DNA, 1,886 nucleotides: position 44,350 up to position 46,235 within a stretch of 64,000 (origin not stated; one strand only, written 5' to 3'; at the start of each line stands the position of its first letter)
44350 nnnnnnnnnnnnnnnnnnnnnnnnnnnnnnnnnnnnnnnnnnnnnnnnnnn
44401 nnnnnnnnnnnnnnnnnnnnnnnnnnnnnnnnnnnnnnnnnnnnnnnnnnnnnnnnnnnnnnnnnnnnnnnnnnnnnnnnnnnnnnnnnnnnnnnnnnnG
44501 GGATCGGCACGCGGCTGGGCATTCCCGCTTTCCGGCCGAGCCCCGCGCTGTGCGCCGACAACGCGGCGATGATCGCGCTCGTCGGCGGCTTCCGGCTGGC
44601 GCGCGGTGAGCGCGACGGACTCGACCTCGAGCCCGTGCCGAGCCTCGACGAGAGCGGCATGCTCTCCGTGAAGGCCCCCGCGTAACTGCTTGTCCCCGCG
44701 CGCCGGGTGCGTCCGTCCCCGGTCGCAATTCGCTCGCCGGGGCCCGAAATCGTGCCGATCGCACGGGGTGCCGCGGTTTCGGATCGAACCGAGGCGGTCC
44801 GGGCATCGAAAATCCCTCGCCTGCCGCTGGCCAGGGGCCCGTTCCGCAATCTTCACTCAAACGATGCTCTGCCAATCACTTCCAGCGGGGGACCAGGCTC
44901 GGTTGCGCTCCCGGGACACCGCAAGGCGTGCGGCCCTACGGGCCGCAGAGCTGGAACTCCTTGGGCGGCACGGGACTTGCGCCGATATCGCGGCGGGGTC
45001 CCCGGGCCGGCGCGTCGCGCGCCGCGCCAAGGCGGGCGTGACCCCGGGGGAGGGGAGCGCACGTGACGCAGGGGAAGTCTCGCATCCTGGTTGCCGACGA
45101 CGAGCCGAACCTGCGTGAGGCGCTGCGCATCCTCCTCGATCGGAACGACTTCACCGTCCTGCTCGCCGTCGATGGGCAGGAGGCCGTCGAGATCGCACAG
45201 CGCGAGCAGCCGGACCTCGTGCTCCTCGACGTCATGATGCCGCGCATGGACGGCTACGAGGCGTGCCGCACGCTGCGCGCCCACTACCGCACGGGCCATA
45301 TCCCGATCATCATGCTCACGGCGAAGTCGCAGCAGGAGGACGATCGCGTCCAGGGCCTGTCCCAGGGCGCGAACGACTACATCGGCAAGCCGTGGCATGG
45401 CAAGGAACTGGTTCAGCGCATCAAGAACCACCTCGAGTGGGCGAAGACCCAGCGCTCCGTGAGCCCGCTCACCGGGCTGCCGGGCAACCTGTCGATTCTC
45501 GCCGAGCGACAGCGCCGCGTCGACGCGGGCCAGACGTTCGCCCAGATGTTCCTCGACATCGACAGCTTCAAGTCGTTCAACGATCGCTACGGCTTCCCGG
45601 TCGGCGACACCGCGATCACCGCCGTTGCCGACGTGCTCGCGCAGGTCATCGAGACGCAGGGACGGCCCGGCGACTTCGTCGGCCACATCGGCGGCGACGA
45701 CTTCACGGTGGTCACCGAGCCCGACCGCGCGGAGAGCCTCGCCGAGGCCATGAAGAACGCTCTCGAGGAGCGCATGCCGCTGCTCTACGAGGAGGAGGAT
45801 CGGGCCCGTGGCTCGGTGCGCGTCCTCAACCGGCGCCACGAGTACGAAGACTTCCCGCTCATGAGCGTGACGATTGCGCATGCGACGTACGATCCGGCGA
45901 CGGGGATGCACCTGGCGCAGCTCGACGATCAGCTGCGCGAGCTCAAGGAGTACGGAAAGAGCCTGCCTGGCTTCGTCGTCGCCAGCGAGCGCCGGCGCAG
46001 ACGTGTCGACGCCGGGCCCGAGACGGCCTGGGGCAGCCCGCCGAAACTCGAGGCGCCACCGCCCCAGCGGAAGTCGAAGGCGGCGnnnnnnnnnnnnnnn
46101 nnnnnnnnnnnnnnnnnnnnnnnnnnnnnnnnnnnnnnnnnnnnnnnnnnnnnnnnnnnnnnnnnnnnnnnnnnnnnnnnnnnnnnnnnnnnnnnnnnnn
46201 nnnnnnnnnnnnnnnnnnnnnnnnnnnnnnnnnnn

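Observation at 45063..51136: c-di-GMP / two-component cluster with tandem paralogous kinases carrying degenerate HD-GYP tails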

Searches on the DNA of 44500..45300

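Call 13: search_rna_families(source=window, start=44500, end=45300, threshold=evalue, max_evalue=1)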
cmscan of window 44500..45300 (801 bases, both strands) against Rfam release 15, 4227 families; matches with E-value up to 1: 0.
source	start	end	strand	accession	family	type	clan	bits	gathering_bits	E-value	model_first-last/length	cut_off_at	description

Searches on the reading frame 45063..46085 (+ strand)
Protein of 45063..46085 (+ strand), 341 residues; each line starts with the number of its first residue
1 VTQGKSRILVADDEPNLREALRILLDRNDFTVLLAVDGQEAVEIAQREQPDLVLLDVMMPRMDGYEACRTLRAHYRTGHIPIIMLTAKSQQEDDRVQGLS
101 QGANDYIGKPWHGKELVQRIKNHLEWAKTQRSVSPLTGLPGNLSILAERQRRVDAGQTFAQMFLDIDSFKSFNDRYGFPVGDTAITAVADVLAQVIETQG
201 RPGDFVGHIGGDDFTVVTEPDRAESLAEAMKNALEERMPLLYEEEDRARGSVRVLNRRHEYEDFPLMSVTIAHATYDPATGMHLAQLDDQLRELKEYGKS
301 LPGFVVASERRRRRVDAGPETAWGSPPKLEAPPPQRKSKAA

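Call 8: search_protein_families(library=pfam, proteins=[window:45063-46085:+], max_evalue=0.1)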
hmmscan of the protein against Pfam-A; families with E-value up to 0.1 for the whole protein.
window:45063-46085:+ (341 aa): 3 families
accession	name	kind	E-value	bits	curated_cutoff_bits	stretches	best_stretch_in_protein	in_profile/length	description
PF00072.30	Response_reg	-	2e-31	108.9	30.2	1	8-121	1-111/111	Response regulator receiver domain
PF00990.26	GGDEF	-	1.5e-16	61.1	23.8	1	146-237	19-110/161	Diguanylate cyclase, GGDEF domain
PF23198.2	PDE8A_N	-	2.3e-06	28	29.6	1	9-96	14-102/147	PDE8A-like, N-terminal domain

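Call 10: search_protein_families(library=ncbifam, proteins=[window:45063-46085:+], max_evalue=0.01)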
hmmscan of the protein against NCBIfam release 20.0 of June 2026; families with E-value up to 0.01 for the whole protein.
window:45063-46085:+ (341 aa): 117 families (the best 25 are shown)
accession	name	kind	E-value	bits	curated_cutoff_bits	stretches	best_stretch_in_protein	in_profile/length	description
NF007135.0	PRK09581.1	equivalog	7e-50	170.2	474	2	6-122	3-118/457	PleD family two-component system response regulator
TIGR02154.1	PhoB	equivalog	1.6e-35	122.4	296.2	1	6-137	3-133/226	phosphate regulon transcriptional regulator PhoB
NF045944.1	ResRegRpaBCyano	equivalog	6.6e-35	120.5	330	1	9-131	1-119/229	response regulator transcription factor RpaB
NF040689.1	MtrAB_MtrA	equivalog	8.7e-35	120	300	1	8-130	1-119/219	MtrAB system response regulator MtrA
NF040534.1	resp_reg_YycF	equivalog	5.9e-32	110.8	340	1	7-130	2-121/231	response regulator YycF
NF033120.0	vanR_FM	exception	4e-30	105.2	460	1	7-125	5-119/231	vancomycin resistance response regulator transcription factor, VanR-F/VanR-M family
NF053854.1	RespRegPhoBBctds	equivalog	5e-30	104.5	270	1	8-130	1-121/225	two-component system response regulator PhoB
NF007005.1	PRK09468.1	equivalog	5.5e-30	104.5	331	1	5-129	3-124/237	osmolarity response regulator transcription factor OmpR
NF033117.2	vanR_ACDEGLN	exception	1.9e-28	99.6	350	1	8-127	1-116/226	VanR-ABDEGLN family response regulator transcription factor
NF041733.1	resp_reg_CseB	equivalog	2.7e-27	95.6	350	1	7-131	2-122/228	two-component system response regulator CseB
NF008296.0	PRK11083.1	equivalog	5.2e-27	94.7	273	1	5-138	3-132/228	two-component system response regulator CreB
NF007982.1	PRK10710.1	equivalog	8.5e-27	94.2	380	1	5-132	7-130/235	envelope stress response regulator BaeR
NF008199.0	PRK10955.1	equivalog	5e-26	92.1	341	1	7-125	3-116/232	envelope stress response regulator transcription factor CpxR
NF007546.0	PRK10161.1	equivalog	6.3e-25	88.1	471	1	6-124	3-120/229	phosphate response regulator transcription factor PhoB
NF050064.1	BlResRespRegCbrR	equivalog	4.1e-24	85.3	600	1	4-218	122-341/415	bile resistance response regulator CbrR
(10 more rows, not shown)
